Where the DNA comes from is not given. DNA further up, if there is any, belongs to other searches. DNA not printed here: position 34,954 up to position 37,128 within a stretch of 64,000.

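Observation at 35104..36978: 624-aa orphan with internally repeated beta-rich modules directly downstream of the chorismatase-like gene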

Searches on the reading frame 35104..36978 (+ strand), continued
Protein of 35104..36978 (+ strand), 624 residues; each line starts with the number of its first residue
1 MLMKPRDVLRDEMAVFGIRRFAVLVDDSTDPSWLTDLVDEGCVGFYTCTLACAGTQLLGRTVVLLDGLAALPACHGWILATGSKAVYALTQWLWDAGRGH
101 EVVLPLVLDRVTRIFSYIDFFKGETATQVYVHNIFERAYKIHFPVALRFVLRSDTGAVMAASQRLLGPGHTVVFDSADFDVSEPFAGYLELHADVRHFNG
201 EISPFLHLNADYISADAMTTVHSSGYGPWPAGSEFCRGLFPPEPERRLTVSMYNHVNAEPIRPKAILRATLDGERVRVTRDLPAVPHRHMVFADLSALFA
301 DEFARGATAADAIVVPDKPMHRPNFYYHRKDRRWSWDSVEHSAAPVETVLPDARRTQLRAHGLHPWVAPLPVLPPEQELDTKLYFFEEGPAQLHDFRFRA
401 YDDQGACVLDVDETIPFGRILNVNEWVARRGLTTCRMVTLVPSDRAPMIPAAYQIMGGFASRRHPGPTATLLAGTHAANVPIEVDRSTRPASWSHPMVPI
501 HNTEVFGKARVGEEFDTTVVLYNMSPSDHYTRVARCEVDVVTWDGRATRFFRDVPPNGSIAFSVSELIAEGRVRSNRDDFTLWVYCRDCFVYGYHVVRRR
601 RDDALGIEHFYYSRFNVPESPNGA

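Call 33: search_protein_representatives(alignment_id=A1)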
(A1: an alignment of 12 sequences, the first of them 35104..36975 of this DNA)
Query: 12 sequences, 620 profile positions. Proteins with E-value up to 0.001 (for the whole library): 76; up to 1e-10: 45; up to 1e-30: 33. The best 76 are listed.
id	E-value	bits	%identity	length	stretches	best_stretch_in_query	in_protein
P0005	0.0e+00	1074.5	-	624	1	1-618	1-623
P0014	7.5e-275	929.8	-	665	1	4-619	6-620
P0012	7.6e-274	926.5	-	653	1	3-619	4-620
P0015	2.7e-203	693.5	-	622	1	7-617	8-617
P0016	2.1e-179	614.6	-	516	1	4-448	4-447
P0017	2.0e-159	548.6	-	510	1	3-502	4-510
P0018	2.8e-137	475.4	-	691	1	5-610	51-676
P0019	1.9e-136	472.6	-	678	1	7-614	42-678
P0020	7.5e-135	467.4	-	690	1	4-614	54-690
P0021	8.7e-128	444.1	-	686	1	11-608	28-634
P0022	1.8e-123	429.8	-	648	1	7-615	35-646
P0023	1.8e-122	426.5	-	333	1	292-618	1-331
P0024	2.0e-114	399.9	-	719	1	4-607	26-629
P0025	9.1e-113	394.5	-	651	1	5-614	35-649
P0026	6.2e-109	381.8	-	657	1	7-614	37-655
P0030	5.5e-97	342.3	-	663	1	4-614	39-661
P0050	8.2e-20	87.4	-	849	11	344-379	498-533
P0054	6.3e-14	68.0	-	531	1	124-610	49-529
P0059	1.1e-09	54.0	-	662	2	502-609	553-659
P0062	1.8e-09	53.2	-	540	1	115-608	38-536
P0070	1.0e-06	44.2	-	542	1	126-610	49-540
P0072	1.4e-06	43.7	-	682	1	352-609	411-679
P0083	1.1e-04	37.4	-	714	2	11-189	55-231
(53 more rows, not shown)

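Call 35: search_protein_families(library=pfam, proteins=[P0018, P0024, P0030, P0050, P0054, P0062, P0070, P0083, P0072, P0059], max_evalue=0.01)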
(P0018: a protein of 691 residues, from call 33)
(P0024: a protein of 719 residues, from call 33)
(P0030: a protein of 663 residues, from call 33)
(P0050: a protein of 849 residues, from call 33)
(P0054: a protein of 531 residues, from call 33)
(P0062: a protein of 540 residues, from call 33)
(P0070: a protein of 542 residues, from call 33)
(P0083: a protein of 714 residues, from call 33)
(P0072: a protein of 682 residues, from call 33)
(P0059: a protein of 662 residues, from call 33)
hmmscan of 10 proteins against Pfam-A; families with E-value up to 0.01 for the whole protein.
P0018 (691 aa): 0 families

P0024 (719 aa): 0 families

P0030 (663 aa): 0 families

P0050 (849 aa): 4 families
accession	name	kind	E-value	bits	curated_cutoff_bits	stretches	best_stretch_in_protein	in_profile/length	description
PF00112.29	Peptidase_C1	-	1.9e-105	352.2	20.7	3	585-795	1-215/220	Papain family cysteine protease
PF24119.1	DUF7393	-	1.5e-12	47.4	27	0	219-243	15-39/48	Domain of unknown function (DUF7393)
PF08246.17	Inhibitor_I29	-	3.2e-12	47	24.4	1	72-132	1-59/59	Cathepsin propeptide inhibitor domain (I29)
PF09105.16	SelB-wing_1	-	6.6e-09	35.8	25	0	494-520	18-44/59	Elongation factor SelB, winged helix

P0054 (531 aa): 0 families

P0062 (540 aa): 0 families

P0070 (542 aa): 0 families

P0083 (714 aa): 0 families

P0072 (682 aa): 0 families

P0059 (662 aa): 0 families

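Call 43: find_related_loci(query=A1, collection=genome_contigs, flank=10000)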
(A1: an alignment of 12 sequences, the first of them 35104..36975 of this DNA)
Query A1 (624 aa) in genome_contigs; peptide patterns used: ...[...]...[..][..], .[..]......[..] (x = any residue, [..] = any of these).
16 stretches matched a pattern; 2 encode a relative of the query (tblastn E <= 1e-3); 2 distinct loci.
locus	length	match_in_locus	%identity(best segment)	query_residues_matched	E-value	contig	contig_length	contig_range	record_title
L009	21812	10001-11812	46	12-619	4e-178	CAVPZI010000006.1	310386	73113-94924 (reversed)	MAG: uncultured Alphaproteobacteria bacterium isolate MFD04967.bin.1.31 genome assembly, contig: contig_50263, whole gen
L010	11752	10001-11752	42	12-599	3e-162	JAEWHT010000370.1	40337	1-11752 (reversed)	MAG: Proteobacteria bacterium isolate OH_PBlB_78 k127_1088681, whole genome shotgun sequence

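Call 47: list_cluster_members(proteins=[P0001, P0013, P0010])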
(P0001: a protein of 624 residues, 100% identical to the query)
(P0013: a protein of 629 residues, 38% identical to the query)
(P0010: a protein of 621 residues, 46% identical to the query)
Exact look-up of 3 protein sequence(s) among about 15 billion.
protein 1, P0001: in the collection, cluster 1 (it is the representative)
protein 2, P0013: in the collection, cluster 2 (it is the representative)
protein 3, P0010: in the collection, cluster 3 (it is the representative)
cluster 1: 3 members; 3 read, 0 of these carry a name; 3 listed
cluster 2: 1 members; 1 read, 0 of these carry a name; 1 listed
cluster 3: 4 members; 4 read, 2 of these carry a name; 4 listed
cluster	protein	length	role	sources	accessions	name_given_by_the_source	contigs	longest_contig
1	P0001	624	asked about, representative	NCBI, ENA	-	-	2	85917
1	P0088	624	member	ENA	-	-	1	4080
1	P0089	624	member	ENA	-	-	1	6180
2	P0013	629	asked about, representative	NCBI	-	-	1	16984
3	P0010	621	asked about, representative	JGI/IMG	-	-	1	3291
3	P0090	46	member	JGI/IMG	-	hypothetical protein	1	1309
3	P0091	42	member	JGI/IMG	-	hypothetical protein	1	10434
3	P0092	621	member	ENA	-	-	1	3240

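Call 48: fold_search(model_id=the predicted structure, library=pdb)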
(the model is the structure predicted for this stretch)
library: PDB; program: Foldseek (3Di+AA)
matches with E <= 10: 1240; with E <= 0.001: 40
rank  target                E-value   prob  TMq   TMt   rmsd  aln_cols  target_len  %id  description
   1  5hcc_B                8.9e-06  0.35  0.08  0.08  22.7       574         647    6  Ternary complex of human Complement C5 with Ornithodoros moubata OmCI and Dermacentor andersoni RaCI3. (released 2016-03-30)
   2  8coe_C                9.9e-06  0.44  0.09  0.09  22.7       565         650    6  complement C5 in complex with the LCP0195 nanobody (released 2024-01-03)
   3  9u61_C                2.6e-05  0.54  0.11  0.11  21.9       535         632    9  CP/MBL pathways C3 convertase C4b2a and C3 complex (released 2026-01-14)
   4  8cem_E                3.9e-05  0.38  0.10  0.10  24.8       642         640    8  Structure of bovine native C3, re-refinement (released 2023-04-05)
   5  6xi3                  4.4e-05  0.33  0.08  0.11  40.2       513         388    8  Crystal structure of tetra-tandem repeat in extending region of large adhesion protein (released 2020-10-14)
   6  7ad7_B                4.8e-05  0.23  0.08  0.08  22.7       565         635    6  Crystal structure of human complement C5 in complex with the K8 bovine knob domain peptide. (released 2021-03-10)
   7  2wii_A                5.4e-05  0.41  0.10  0.10  21.4       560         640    8  Complement C3b in complex with factor H domains 1-4 (released 2009-06-09)
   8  8uh2_A                5.7e-05  0.30  0.10  0.10  25.4       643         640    8  Complex of C3b with the inhibitor albicin (released 2024-05-08)
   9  7qiv_A                7.0e-05  0.30  0.10  0.10  23.7       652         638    8  Structure of human C3b in complex with the EWE nanobody (released 2022-02-16)
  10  6ehg_A                8.2e-05  0.28  0.10  0.10  23.6       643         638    7  complement component C3b in complex with a nanobody (released 2018-02-14)
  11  8cml_E                9.2e-05  0.25  0.10  0.09  23.0       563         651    7  Cryo-EM structure of complement C5 in complex with nanobodies UNbC5-1 and UNbC5-2 (released 2023-09-27)
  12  2win_A                9.7e-05  0.20  0.09  0.09  24.3       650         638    9  C3 convertase (C3bBb) stabilized by SCIN (released 2009-06-09)
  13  6rqj_B                1.0e-04  0.25  0.10  0.09  22.7       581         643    7  Structure of human complement C5 complexed with tick inhibitors OmCI, RaCI1 and CirpT1 (released 2020-01-08)
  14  3l3o_A                1.3e-04  0.28  0.11  0.11  24.2       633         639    9  Staphylococcal Complement Inhibitor (SCIN) in complex with Human Complement Component C3c (released 2010-08-04)
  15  3prx_B                1.4e-04  0.20  0.09  0.05  30.5       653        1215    6  Structure of Complement C5 in Complex with CVF and SSL7 (released 2011-01-19)
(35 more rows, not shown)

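Call 52: search_protein_families(library=pfam, proteins=[L010:8732-9943:+, L009:8447-9508:+, L009:12089-13462:+, L009:5757-8498:-, L009:4623-5750:-, L009:1945-4716:-, L010:6831-8681:-, L010:5540-6658:+, L010:2741-4057:+, L009:14609-15895:-], max_evalue=0.001)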
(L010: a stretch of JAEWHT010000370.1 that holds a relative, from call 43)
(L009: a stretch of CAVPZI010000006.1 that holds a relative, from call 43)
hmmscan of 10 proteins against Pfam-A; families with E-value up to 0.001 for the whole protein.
L010:8732-9943:+ (403 aa): 1 family
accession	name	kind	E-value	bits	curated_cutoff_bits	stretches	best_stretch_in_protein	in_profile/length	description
PF01042.26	Ribonuc_L-PSP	-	4.9e-14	52.8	27.3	1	295-391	19-119/121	Endoribonuclease L-PSP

L009:8447-9508:+ (353 aa): 0 families

L009:12089-13462:+ (457 aa): 1 family
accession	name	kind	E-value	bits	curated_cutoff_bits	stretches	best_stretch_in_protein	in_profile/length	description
PF04055.27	Radical_SAM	-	4.5e-21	76.2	29.5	1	59-230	2-164/166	Radical SAM superfamily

L009:5757-8498:- (913 aa): 8 families
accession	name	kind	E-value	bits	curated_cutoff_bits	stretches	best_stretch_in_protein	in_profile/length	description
PF00005.33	ABC_tran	-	3.3e-59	199.8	25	2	289-432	2-137/137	ABC transporter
PF12698.13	ABC2_membrane_3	-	1.6e-38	133.2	31.6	1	571-906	15-347/347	ABC-2 family transporter protein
PF13304.12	AAA_21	-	8e-19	69.3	27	2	403-462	237-298/304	AAA domain, putative AbiEii toxin, Type IV TA system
PF01061.29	ABC2_membrane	-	1.8e-13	51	26.9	1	726-871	58-204/211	ABC-2 type transporter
PF12679.13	ABC2_membrane_2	-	8.2e-12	45.4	27.2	1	704-844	72-203/283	ABC-2 family transporter protein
PF12399.14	BCA_ABC_TP_C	-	0.00016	21.6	25.5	0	221-234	1-14/27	Branched-chain amino acid ATP-binding cassette transporter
PF22039.1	HUTI_composite_bact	-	0.00018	21.5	25.5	0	215-233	3-21/26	Imidazolonepropionase-like composite domain, bacteria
PF12730.13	ABC2_membrane_4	-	0.00025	21.5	27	1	719-834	51-174/179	ABC-2 family transporter protein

L009:4623-5750:- (375 aa): 4 families
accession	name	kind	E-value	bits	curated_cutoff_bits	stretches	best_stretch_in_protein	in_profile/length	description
PF12698.13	ABC2_membrane_3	-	2.2e-38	132.7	31.6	1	24-364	8-346/347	ABC-2 family transporter protein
PF01061.29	ABC2_membrane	-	2.6e-25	89.6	26.9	1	179-336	51-210/211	ABC-2 type transporter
PF12679.13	ABC2_membrane_2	-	7.7e-21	75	27.2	1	14-369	6-280/283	ABC-2 family transporter protein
PF12730.13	ABC2_membrane_4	-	0.00037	20.9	27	1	179-296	48-175/179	ABC-2 family transporter protein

L009:1945-4716:- (923 aa): 5 families
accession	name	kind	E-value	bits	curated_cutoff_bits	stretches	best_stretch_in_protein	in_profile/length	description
PF00122.25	E1-E2_ATPase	-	2.1e-38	132.1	28.1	1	181-370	5-181/181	E1-E2 ATPase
PF00689.26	Cation_ATPase_C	-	4e-21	76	27.3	1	736-898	1-174/175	Cation transporting ATPase, C-terminus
PF00690.31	Cation_ATPase_N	-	2.6e-18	65.9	20.4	1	72-138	2-69/69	Cation transporter/ATPase, N-terminus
PF00702.32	Hydrolase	-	1.7e-10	42.1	26.4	1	387-667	2-191/191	haloacid dehalogenase-like hydrolase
PF13246.12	Cation_ATPase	-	4.9e-06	26.9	21.7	1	451-492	46-89/91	Cation transport ATPase (P-type)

L010:6831-8681:- (616 aa): 11 families
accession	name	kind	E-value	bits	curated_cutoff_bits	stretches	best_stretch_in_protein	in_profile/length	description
PF00656.27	Peptidase_C14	-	1.6e-44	152.8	21.4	1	380-611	2-232/233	Caspase domain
PF00515.34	TPR_1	-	5.9e-27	92.8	27.8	2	174-204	3-33/34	Tetratricopeptide repeat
PF07719.23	TPR_2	-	8.8e-26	88.3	27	1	174-204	3-33/34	Tetratricopeptide repeat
PF13181.12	TPR_8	-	7.1e-17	60.5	25.7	0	174-204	3-33/34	Tetratricopeptide repeat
PF13414.12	TPR_11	-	3.5e-14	52.7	26.8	1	179-220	1-42/42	TPR repeat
PF13432.12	TPR_16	-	1.3e-12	48.4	32.7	1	144-206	3-65/65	Tetratricopeptide repeat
PF13371.12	TPR_9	-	8e-11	42.2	35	1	185-241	8-64/73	Tetratricopeptide repeat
PF13428.12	TPR_14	-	1.7e-09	37.8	23.5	0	140-179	3-42/44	Tetratricopeptide repeat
PF13424.12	TPR_12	-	3.6e-08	33.9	30.1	0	173-236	4-75/77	Tetratricopeptide repeat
PF13431.12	TPR_17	-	1e-07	32.1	24.4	0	195-226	2-33/34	Tetratricopeptide repeat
PF13374.12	TPR_10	-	4.9e-05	23.7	27.5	0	287-316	2-31/42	Tetratricopeptide repeat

L010:5540-6658:+ (372 aa): 1 family
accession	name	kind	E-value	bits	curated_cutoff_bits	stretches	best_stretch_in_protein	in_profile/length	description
PF01717.24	Meth_synt_2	-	2.6e-13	50.4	21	1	13-367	6-323/324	Cobalamin-independent synthase, Catalytic domain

L010:2741-4057:+ (438 aa): 1 family
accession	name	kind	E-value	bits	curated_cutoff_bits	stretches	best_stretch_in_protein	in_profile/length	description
PF02653.21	BPD_transp_2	-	3.1e-36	125.3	26.8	1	137-402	5-269/269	Branched-chain amino acid transport system / permease component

L009:14609-15895:- (428 aa): 2 families
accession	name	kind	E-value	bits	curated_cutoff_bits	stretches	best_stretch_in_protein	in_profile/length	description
PF07992.20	Pyr_redox_2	-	2e-15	57.5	26.1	1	3-302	2-277/291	Pyridine nucleotide-disulphide oxidoreductase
PF01266.30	DAO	-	0.00077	19.5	27.9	0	4-36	2-31/353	FAD dependent oxidoreductase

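Call 72: find_homologous_proteins(query=P0062)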
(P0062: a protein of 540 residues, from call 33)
Query P0062 (540 aa): 8 proteins with E <= 0.001 among 6028 candidates.
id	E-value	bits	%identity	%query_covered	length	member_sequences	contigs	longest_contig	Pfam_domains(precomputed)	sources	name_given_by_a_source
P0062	0.0e+0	1260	100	100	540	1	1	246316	-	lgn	-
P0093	0.0e+0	1111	87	100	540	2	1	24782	-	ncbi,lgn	-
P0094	2.5e-188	645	54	100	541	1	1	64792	-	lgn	-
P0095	8.0e-187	640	55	99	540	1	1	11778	-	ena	-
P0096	5.1e-181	621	51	99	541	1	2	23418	-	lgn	-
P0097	5.6e-149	515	47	98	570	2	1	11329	-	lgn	-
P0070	2.6e-137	477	44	98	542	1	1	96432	-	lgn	-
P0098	1.1e-130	455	42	99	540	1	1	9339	-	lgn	-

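Call 73: find_homologous_proteins(query=P0025)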
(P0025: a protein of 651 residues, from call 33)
Query P0025 (651 aa): 30 proteins with E <= 0.001 among 6494 candidates.
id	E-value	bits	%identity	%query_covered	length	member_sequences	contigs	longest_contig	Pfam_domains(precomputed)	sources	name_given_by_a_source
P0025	0.0e+0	1522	100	100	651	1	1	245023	-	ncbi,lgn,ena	-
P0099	9.3e-175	601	45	97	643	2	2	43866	-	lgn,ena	-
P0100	6.0e-174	598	44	98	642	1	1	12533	-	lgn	-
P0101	1.7e-172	594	44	98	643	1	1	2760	-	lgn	-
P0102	1.9e-169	583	44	94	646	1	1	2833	-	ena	-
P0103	2.7e-163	563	42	96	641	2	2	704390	-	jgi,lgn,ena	-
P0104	2.0e-157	544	41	96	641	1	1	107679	-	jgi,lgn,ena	-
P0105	9.4e-157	542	43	97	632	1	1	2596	-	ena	-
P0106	2.5e-155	537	40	98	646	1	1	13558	-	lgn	-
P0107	2.7e-155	537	41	95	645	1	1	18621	-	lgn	-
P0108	2.2e-154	534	41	94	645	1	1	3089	-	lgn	-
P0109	7.4e-151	522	40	98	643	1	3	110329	-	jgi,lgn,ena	-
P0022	8.8e-149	515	39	98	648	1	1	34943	-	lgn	-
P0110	3.0e-147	510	40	93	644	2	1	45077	-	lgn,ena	-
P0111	3.2e-147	510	41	94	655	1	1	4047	-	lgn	-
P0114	1.4e-142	495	39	95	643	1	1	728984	-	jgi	jgi:hypothetical protein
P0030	1.7e-109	385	34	99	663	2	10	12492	-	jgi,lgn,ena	jgi:hypothetical protein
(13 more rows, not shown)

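Call 74: find_encoding_contigs(protein=P0062, flank=8000, max_places=1)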
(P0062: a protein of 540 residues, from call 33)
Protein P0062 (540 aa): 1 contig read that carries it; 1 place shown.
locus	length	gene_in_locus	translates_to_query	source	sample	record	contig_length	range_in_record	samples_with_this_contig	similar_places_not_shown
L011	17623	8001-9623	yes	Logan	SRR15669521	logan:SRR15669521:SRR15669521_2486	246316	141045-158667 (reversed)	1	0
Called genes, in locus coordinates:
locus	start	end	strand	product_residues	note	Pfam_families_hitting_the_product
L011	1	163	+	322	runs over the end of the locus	PF00352:TBP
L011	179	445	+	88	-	PF12961:DUF3850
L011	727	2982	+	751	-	PF02516:STT3, PF22627:AglB_core-like (weak)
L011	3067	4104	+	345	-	PF00953:Glycos_transf_4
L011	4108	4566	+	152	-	PF03033:Glyco_transf_28, PF08660:Alg14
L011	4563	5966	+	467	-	PF04101:Glyco_tran_28_C, PF13641:Glyco_tranf_2_3 (faint), PF00535:Glycos_transf_2, PF10111:Glyco_tranf_2_2 (faint)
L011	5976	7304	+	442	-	-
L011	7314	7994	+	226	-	PF13847:Methyltransf_31 (weak)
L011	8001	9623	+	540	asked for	-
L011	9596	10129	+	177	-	PF08241:Methyltransf_11, PF13489:Methyltransf_23 (weak)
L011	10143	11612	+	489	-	PF02310:B12-binding, PF04055:Radical_SAM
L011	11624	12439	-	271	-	-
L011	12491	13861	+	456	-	PF13243:SQHop_cyclase_C (faint), PF06917:Pectate_lyase_2 (faint), PF25840:Ulvan_lyase_N (faint)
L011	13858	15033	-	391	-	PF13579:Glyco_trans_4_4, PF13439:Glyco_transf_4 (faint)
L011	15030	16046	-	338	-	PF13439:Glyco_transf_4, PF00534:Glycos_transf_1, PF13692:Glyco_trans_1_4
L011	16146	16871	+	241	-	PF01209:Ubie_methyltran, PF02353:CMAS (weak), PF03141:Methyltransf_29, PF13489:Methyltransf_23, PF13847:Methyltransf_31, PF08241:Methyltransf_11, PF08242:Methyltransf_12, PF13649:Methyltransf_25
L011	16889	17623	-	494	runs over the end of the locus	-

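Call 75: find_encoding_contigs(protein=P0070, flank=8000, max_places=1)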
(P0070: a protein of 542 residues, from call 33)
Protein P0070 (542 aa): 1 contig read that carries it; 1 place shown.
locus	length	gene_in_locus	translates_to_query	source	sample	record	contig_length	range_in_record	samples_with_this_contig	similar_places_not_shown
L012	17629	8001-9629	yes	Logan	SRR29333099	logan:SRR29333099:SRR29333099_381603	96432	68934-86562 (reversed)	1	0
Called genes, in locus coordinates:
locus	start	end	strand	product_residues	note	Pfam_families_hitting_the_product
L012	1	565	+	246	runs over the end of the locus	PF00483:NTP_transferase, PF12804:NTP_transf_3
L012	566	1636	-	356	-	-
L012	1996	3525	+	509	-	PF02310:B12-binding, PF04055:Radical_SAM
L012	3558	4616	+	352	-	PF13506:Glyco_transf_21, PF00535:Glycos_transf_2, PF10111:Glyco_tranf_2_2, PF13641:Glyco_tranf_2_3, PF13632:Glyco_trans_2_3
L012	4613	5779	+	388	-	PF13439:Glyco_transf_4, PF13579:Glyco_trans_4_4 (weak), PF20706:GT4-conflict (weak), PF00534:Glycos_transf_1, PF13692:Glyco_trans_1_4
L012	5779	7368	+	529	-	-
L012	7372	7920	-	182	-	PF08242:Methyltransf_12 (faint), PF13489:Methyltransf_23 (weak), PF08241:Methyltransf_11, PF13847:Methyltransf_31 (weak)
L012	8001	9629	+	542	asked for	-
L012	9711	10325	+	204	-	PF13489:Methyltransf_23 (faint)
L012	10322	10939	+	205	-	PF13489:Methyltransf_23 (weak), PF08241:Methyltransf_11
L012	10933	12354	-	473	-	-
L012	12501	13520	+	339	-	PF13439:Glyco_transf_4, PF13579:Glyco_trans_4_4, PF13692:Glyco_trans_1_4, PF00534:Glycos_transf_1, PF20706:GT4-conflict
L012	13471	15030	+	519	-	-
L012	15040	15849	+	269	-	-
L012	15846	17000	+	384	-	PF13439:Glyco_transf_4, PF13579:Glyco_trans_4_4, PF00534:Glycos_transf_1 (faint), PF13524:Glyco_trans_1_2 (weak)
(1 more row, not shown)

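Call 76: find_encoding_contigs(protein=P0025, flank=8000, max_places=1)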
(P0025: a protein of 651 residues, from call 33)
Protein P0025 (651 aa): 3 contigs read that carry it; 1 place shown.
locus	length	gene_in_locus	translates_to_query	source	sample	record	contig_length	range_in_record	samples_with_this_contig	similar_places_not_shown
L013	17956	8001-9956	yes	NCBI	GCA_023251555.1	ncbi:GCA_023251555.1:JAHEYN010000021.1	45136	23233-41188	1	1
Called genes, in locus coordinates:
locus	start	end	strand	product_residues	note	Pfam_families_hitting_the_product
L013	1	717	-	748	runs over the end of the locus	PF00801:PKD, PF18911:PKD_4, PF18962:Por_Secre_tail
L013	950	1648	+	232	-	PF01346:FKBP_N, PF00254:FKBP_C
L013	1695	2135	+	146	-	PF00160:Pro_isomerase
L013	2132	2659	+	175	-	PF13585:CHU_C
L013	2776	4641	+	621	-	PF02518:HATPase_c (weak), PF00204:DNA_gyraseB, PF01751:Toprim, PF00986:DNA_gyraseB_C (weak)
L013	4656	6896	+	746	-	PF00521:DNA_topoisoIV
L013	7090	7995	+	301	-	PF00793:DAHP_synth_1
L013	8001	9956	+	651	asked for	-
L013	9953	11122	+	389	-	PF01042:Ribonuc_L-PSP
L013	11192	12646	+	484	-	PF20094:GWxTD_dom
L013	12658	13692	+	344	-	PF00535:Glycos_transf_2, PF13641:Glyco_tranf_2_3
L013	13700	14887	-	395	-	PF00202:Aminotran_3, PF00155:Aminotran_1_2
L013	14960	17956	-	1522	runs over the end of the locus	PF18911:PKD_4, PF00801:PKD, PF18911:PKD_4, PF00801:PKD (weak), PF18911:PKD_4, PF00801:PKD, PF18911:PKD_4, PF18962:Por_Secre_tail, +4 more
